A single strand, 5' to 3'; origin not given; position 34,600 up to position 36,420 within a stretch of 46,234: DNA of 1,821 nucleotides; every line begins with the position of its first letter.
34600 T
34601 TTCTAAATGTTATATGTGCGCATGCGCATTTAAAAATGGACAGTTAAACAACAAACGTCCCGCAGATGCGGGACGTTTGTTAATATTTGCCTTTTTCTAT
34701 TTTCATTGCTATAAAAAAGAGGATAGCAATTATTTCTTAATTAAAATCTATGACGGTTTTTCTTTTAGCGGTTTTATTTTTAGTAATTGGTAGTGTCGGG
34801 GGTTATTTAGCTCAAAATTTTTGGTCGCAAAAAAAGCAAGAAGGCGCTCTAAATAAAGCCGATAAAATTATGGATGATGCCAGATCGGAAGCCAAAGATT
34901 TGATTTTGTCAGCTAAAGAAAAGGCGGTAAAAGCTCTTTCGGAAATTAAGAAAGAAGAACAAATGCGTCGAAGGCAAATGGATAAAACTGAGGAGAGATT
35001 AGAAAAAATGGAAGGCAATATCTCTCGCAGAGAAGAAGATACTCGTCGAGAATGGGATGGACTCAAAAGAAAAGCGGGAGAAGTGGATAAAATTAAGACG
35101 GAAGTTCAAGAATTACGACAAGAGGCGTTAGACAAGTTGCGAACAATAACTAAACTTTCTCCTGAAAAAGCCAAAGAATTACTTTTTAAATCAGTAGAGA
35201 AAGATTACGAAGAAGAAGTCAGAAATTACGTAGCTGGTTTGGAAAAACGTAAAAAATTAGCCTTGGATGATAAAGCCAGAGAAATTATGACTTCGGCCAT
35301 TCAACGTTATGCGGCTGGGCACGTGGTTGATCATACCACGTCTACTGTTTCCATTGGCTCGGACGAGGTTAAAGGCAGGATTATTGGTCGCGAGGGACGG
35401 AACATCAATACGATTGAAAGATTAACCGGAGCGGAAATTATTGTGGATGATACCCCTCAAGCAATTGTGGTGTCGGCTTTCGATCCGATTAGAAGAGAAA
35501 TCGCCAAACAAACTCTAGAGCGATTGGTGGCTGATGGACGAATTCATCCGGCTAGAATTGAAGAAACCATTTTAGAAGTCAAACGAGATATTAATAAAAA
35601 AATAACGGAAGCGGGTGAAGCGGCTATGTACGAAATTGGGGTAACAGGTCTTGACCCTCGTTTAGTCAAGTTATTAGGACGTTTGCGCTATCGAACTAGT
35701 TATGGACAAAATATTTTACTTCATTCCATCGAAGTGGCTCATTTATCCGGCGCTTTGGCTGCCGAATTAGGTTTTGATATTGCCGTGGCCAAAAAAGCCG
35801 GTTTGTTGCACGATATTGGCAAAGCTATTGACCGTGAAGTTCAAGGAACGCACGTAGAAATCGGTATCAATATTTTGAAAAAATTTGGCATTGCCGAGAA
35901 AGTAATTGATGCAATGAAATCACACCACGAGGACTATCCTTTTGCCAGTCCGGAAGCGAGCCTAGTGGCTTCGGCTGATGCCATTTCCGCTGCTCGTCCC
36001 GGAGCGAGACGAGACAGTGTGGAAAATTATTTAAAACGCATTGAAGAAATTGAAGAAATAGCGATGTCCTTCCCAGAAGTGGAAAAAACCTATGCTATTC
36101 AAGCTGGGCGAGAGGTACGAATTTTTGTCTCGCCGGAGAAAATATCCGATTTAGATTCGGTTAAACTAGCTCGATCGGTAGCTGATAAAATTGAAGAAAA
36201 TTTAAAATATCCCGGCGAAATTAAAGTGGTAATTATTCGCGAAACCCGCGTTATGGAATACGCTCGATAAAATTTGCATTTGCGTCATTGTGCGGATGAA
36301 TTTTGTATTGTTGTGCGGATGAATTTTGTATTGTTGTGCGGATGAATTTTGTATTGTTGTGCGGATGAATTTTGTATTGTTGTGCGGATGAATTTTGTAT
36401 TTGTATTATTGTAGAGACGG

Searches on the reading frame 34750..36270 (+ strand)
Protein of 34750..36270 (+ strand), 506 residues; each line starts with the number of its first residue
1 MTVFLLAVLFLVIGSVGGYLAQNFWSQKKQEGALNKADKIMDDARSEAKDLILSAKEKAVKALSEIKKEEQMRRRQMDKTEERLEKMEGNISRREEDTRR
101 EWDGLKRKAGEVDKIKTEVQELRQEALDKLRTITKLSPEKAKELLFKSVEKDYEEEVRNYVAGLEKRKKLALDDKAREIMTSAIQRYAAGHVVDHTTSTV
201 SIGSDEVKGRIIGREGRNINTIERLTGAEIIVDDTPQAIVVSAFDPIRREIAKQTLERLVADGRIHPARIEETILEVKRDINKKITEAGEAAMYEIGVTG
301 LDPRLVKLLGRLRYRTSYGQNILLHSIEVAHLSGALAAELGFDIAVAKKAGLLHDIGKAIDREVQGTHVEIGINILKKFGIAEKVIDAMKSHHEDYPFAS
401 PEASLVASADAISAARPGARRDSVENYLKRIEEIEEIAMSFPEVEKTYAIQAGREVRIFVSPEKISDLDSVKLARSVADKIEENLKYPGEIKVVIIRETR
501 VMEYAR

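Call 33: find_encoding_contigs(protein=window:34750-36270:+, flank=4000, max_places=10)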
Protein window:34750-36270:+ (506 aa): 3 contigs read that carry it; 2 places shown.
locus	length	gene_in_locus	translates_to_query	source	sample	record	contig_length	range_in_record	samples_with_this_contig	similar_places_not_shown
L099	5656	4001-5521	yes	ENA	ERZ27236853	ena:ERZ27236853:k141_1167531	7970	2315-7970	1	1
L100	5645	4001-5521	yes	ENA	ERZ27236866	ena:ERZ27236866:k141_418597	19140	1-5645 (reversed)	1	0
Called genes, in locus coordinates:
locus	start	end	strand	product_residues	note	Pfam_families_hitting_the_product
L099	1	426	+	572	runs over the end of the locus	PF05157:MshEN, PF00437:T2SSE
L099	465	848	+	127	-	PF00072:Response_reg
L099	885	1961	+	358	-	PF00437:T2SSE, PF13191:AAA_16 (weak), PF13401:AAA_22 (weak)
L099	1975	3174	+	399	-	PF00482:T2SSF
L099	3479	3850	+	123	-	-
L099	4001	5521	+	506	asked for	PF12072:RNase_Y_N, PF00013:KH_1 (weak), PF01966:HD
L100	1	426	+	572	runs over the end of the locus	PF05157:MshEN, PF00437:T2SSE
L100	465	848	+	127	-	PF00072:Response_reg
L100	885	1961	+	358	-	PF00437:T2SSE, PF13191:AAA_16 (weak), PF13401:AAA_22 (weak)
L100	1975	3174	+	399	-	PF00482:T2SSF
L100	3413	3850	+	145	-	PF07963:N_methyl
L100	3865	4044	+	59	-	-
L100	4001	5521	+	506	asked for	PF12072:RNase_Y_N, PF00013:KH_1 (weak), PF01966:HD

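Call 70: find_homologous_proteins(query=window:34750-36270:+, max_evalue=1e-100)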
Query window:34750-36270:+ (506 aa): 7993 proteins with E <= 1e-100 among 8000 candidates; the best 120 are listed.
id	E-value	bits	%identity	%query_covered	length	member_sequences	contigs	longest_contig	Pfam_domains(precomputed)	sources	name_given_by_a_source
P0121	0.0e+0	1064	100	100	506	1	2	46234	PF00013.36,PF12072.14,PF01966.29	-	-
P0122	2.7e-261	885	83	100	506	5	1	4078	PF00013.36,PF12072.14,PF01966.29,PF22891.3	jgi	-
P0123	1.3e-255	867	80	100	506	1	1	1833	PF00013.36,PF12072.14,PF01966.29,PF22891.3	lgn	-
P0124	1.0e-254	864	82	96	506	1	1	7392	PF00013.36,PF12072.14,PF01966.29,PF22891.3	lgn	-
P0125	4.8e-254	862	80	99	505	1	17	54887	PF08668.19,PF00013.36,PF12072.14,PF01966.29,PF22891.3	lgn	-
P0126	4.8e-254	862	80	100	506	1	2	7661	PF00013.36,PF12072.14,PF01966.29,PF22891.3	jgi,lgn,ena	-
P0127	6.5e-252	854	80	100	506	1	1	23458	PF00013.36,PF12072.14,PF01966.29,PF22891.3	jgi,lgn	-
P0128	1.4e-250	850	79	100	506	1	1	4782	PF00013.36,PF12072.14,PF01966.29,PF22891.3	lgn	-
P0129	2.6e-250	849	79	100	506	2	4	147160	PF00013.36,PF12072.14,PF01966.29,PF22891.3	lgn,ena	-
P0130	2.8e-250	849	79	100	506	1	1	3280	PF08668.19,PF00013.36,PF12072.14,PF01966.29,PF22891.3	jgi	jgi:ribonuclease Y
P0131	4.3e-250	848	80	96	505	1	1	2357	PF00013.36,PF12072.14,PF01966.29,PF22891.3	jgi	-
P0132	9.1e-250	847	80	100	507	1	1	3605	PF00013.36,PF12072.14,PF01966.29,PF22891.3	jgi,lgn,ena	-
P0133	2.9e-249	846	79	100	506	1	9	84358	PF00013.36,PF12072.14,PF01966.29,PF22891.3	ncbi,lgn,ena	-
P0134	3.8e-249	845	79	100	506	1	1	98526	PF08668.19,PF00013.36,PF12072.14,PF01966.29,PF22891.3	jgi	-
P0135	5.6e-249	845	80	97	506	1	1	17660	PF00013.36,PF12072.14,PF01966.29,PF22891.3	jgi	jgi:ribonucrease Y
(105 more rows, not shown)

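Call 71: find_encoding_contigs(protein=P0125, flank=3500, max_places=4)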
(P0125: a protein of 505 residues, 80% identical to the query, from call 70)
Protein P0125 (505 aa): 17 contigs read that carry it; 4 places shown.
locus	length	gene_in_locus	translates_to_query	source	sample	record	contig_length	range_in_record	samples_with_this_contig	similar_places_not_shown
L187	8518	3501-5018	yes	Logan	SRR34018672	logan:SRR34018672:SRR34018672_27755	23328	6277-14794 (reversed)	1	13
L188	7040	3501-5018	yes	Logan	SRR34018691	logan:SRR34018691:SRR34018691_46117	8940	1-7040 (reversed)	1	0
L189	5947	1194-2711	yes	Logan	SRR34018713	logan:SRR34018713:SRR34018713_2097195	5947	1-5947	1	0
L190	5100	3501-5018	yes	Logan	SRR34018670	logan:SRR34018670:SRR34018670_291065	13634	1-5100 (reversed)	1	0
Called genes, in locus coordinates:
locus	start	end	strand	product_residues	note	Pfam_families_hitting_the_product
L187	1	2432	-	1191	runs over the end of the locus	-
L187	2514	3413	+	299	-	-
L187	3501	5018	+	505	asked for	PF12072:RNase_Y_N, PF00013:KH_1, PF22891:KH_PNO1_2nd (weak), PF08668:HDOD (faint), PF01966:HD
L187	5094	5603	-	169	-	PF07963:N_methyl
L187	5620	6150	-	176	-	PF07963:N_methyl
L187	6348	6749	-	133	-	PF07963:N_methyl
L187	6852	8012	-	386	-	PF00482:T2SSF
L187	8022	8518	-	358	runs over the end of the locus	PF00437:T2SSE, PF13401:AAA_22 (faint)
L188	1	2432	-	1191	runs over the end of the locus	-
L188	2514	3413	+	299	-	-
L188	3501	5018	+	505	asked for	PF12072:RNase_Y_N, PF00013:KH_1, PF22891:KH_PNO1_2nd (weak), PF08668:HDOD (faint), PF01966:HD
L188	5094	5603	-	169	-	PF07963:N_methyl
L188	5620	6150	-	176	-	PF07963:N_methyl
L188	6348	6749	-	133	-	PF07963:N_methyl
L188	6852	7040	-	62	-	?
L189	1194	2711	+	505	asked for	PF12072:RNase_Y_N, PF00013:KH_1, PF22891:KH_PNO1_2nd (weak), PF08668:HDOD (faint), PF01966:HD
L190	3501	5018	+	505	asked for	PF12072:RNase_Y_N, PF00013:KH_1, PF22891:KH_PNO1_2nd (weak), PF08668:HDOD (faint), PF01966:HD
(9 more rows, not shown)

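Call 72: find_encoding_contigs(protein=P0129, flank=3500, max_places=3)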
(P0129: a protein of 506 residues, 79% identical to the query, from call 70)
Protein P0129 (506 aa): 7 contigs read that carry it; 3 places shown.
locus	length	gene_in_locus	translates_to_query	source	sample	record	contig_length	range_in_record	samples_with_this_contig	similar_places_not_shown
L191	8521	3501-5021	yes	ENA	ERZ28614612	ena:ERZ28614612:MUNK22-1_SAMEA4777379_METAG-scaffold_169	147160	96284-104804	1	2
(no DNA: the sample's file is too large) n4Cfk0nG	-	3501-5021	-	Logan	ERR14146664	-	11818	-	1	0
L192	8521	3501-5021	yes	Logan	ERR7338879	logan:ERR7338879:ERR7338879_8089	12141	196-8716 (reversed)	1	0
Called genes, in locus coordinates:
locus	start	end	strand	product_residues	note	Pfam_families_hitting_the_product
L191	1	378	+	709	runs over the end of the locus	PF00009:GTP_EFTU, PF22042:EF-G_D2, PF03144:GTP_EFTU_D2, PF14492:EFG_III, PF16658:RF3_C (weak), PF03764:EFG_IV, PF00679:EFG_C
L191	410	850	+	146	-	PF02823:ATP-synt_DE_N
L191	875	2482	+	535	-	PF03816:LytR_cpsA_psr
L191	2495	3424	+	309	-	PF21347:DUF3108_like (weak)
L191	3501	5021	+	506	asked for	PF12072:RNase_Y_N, PF00013:KH_1, PF22891:KH_PNO1_2nd (weak), PF01966:HD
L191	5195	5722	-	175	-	PF07963:N_methyl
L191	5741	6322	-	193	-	PF07963:N_methyl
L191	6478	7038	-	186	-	PF07963:N_methyl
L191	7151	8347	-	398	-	PF00482:T2SSF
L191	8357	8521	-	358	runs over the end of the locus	PF00437:T2SSE, PF13401:AAA_22 (faint)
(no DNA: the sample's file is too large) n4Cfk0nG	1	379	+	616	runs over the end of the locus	?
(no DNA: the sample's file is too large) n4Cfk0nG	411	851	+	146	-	PF02823:ATP-synt_DE_N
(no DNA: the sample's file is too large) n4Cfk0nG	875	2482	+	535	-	PF03816:LytR_cpsA_psr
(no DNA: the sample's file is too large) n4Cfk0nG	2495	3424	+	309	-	PF21347:DUF3108_like (weak)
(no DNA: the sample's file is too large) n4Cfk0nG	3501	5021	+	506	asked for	PF12072:RNase_Y_N, PF00013:KH_1, PF22891:KH_PNO1_2nd (weak), PF01966:HD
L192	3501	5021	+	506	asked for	PF12072:RNase_Y_N, PF00013:KH_1, PF22891:KH_PNO1_2nd (weak), PF01966:HD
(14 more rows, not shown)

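Call 73: find_encoding_contigs(protein=P0133, flank=3500, max_places=3)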
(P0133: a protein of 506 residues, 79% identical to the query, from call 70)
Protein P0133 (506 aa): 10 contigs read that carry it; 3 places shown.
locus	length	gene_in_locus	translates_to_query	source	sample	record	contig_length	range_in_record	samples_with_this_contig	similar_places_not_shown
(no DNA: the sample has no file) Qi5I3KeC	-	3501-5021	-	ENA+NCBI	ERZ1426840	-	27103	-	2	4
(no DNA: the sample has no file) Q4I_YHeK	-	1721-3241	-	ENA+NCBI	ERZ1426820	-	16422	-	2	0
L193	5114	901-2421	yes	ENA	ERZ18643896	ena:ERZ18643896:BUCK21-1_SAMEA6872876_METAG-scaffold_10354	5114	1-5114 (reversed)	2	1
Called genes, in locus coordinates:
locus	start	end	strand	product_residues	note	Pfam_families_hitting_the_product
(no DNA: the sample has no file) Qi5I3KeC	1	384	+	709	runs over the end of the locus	PF00009:GTP_EFTU, PF22042:EF-G_D2, PF03144:GTP_EFTU_D2, PF14492:EFG_III, PF16658:RF3_C (weak), PF03764:EFG_IV, PF00679:EFG_C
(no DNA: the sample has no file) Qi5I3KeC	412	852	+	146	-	PF02823:ATP-synt_DE_N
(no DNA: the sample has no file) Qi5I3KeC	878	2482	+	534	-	PF03816:LytR_cpsA_psr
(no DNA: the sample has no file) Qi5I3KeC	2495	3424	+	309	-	PF21347:DUF3108_like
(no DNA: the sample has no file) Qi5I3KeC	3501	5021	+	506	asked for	PF12072:RNase_Y_N, PF00013:KH_1, PF22891:KH_PNO1_2nd (weak), PF01966:HD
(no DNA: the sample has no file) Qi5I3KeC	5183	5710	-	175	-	PF07963:N_methyl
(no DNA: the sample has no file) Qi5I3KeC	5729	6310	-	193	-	PF07963:N_methyl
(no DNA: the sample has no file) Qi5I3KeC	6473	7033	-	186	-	PF07963:N_methyl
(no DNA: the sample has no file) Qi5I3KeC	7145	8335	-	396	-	PF00482:T2SSF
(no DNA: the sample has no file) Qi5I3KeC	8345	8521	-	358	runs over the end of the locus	PF00437:T2SSE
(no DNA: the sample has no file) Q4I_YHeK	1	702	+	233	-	?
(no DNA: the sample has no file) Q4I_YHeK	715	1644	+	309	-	PF21347:DUF3108_like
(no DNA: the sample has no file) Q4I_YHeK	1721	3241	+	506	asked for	PF12072:RNase_Y_N, PF00013:KH_1, PF22891:KH_PNO1_2nd (weak), PF01966:HD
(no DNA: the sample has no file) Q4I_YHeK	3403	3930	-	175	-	PF07963:N_methyl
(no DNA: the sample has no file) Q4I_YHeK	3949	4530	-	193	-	PF07963:N_methyl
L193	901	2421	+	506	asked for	PF12072:RNase_Y_N, PF00013:KH_1, PF22891:KH_PNO1_2nd (weak), PF01966:HD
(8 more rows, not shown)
